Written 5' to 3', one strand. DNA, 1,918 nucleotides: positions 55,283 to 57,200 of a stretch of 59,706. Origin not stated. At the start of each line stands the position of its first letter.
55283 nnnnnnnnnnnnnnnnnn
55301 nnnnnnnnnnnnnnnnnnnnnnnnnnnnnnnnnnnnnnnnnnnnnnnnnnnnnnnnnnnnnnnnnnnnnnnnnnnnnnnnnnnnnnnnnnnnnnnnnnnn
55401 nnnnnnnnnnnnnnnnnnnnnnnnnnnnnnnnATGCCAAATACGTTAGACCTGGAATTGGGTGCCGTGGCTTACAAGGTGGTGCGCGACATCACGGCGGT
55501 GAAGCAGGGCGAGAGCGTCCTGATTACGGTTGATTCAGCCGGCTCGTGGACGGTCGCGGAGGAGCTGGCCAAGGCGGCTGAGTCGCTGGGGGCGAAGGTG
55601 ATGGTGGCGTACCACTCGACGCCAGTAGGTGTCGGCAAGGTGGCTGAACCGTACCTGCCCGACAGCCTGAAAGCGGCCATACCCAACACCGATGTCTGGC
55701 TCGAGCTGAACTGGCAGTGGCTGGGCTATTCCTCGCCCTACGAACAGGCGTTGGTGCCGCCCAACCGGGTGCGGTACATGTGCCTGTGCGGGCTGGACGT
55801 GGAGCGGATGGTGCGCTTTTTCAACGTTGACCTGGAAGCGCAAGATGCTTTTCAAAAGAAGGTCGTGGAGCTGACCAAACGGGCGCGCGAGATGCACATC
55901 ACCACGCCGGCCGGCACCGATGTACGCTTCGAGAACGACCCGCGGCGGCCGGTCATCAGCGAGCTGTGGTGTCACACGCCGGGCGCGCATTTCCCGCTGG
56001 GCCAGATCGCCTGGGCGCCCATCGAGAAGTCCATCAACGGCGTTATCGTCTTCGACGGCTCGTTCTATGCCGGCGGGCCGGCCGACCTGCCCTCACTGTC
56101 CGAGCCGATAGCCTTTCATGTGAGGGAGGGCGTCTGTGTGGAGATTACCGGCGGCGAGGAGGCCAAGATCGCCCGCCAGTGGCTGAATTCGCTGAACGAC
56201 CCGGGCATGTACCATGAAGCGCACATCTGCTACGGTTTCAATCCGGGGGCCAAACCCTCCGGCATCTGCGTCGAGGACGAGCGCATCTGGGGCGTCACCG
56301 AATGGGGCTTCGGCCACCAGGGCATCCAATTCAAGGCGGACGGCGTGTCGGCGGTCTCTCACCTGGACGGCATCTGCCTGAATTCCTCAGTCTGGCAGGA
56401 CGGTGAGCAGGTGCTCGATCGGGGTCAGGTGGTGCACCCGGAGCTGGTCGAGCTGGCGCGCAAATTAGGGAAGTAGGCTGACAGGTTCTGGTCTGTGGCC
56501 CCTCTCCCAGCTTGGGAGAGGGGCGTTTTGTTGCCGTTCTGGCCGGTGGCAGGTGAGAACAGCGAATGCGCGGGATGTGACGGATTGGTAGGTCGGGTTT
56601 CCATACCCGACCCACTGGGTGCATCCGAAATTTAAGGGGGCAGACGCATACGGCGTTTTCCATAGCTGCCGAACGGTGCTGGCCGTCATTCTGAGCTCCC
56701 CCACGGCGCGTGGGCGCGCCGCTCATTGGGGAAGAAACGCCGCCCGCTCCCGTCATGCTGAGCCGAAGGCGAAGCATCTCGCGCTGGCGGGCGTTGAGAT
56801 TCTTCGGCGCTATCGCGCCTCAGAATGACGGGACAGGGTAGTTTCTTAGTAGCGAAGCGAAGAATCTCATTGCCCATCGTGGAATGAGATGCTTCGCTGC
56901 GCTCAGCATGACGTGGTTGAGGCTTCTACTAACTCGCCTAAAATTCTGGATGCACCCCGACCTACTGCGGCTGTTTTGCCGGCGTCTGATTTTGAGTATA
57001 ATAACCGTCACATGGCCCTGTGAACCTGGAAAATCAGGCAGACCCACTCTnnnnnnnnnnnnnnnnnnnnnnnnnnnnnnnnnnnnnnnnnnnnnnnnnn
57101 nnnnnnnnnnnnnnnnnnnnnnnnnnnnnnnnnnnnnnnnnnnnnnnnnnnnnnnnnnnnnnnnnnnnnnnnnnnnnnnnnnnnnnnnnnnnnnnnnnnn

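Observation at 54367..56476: The two 'aminopeptidases' carry a NicX-type 2-His-1-Asp pattern instead of the M29 glutamate-rich dimetal site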

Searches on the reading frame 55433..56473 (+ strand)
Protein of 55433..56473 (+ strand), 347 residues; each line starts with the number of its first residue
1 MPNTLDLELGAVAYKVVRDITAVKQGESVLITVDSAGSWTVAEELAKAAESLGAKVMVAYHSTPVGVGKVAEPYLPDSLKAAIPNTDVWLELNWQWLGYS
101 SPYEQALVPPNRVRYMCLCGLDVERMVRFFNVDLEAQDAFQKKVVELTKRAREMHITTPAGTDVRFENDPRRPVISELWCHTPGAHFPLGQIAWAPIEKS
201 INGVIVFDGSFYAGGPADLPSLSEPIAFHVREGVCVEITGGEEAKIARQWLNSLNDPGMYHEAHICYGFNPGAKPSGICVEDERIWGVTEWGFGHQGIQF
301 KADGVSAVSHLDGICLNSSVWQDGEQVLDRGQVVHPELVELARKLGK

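Call 3: search_protein_families(library=pfam, proteins=[window:55433-56473:+], max_evalue=1)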
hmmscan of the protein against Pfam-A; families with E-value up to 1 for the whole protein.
window:55433-56473:+ (347 aa): 3 families
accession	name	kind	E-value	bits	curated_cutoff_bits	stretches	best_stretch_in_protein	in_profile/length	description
PF17845.7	FbpC_C_terminal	-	0.031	14.8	25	0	302-314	37-49/55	FbpC C-terminal regulatory nucleotide binding domain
PF02073.20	Peptidase_M29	-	0.033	13.5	27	0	138-252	190-304/406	Thermophilic metalloprotease (M29)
PF15711.10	ILEI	-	0.26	12.3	27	1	15-56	31-72/90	Interleukin-like EMT inducer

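Call 4: search_protein_families(library=ncbifam, proteins=[window:55433-56473:+], max_evalue=1)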
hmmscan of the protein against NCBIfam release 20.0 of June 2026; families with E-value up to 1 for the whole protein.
window:55433-56473:+ (347 aa): 2 families
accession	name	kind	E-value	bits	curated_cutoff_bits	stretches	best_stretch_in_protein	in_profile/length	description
NF006083.0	PRK08229.1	equivalog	0.16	10.9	371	1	8-51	56-99/341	2-dehydropantoate 2-reductase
NF003793.1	PRK05382.1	equivalog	0.23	10.2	321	1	42-82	188-224/344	chorismate synthase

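Call 8: search_solved_structures(query=window:55433-56473:+, max_evalue=10, show_alignments=2)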
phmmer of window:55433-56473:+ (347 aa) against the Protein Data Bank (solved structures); distinct sequences matched with E-value up to 10: 3.
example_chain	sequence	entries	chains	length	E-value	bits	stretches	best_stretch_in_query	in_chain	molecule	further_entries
7cn3_A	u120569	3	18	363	1.1e-10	44.4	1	145-345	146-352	2,5-dihydroxypyridine 5,6-dioxygenase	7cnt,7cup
5lf8_A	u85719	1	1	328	0.036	16.3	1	142-197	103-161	Nucleoside diphosphate-linked moiety X motif 17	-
6urf_A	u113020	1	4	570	0.98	11.6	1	225-301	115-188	NAD-dependent malic enzyme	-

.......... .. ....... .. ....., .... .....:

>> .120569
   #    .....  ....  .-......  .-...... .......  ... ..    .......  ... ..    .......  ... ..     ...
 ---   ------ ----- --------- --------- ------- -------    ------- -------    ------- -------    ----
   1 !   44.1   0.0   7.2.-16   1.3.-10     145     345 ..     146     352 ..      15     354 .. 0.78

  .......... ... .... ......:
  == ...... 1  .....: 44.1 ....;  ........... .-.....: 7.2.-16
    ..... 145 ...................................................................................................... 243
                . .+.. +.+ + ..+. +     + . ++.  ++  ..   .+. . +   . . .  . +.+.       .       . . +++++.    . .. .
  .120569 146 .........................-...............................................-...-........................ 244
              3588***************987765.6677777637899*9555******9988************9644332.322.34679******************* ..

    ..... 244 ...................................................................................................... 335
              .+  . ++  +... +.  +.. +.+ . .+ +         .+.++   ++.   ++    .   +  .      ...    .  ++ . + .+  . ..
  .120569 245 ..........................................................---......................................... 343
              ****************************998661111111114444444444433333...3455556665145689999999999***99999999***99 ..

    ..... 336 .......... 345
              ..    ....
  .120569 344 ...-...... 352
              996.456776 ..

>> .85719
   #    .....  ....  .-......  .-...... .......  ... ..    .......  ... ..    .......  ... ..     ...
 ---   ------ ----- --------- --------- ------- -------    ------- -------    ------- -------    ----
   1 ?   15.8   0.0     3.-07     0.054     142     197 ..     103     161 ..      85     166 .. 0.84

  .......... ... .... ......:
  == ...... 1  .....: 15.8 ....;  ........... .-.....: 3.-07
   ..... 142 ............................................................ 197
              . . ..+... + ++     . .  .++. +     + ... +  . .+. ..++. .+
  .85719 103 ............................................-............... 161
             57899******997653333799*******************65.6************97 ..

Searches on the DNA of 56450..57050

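Call 79: search_rna_families(source=window, start=56450, end=57050, threshold=evalue, max_evalue=1)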
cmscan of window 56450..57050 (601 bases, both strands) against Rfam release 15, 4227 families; matches with E-value up to 1: 1.
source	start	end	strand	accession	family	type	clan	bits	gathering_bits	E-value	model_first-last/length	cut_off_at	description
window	56572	56692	+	RF01234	SNORA47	Gene; snRNA; snoRNA; HACA-box;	-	19.3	45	0.11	1-138/138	no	Small nucleolar RNA SNORA47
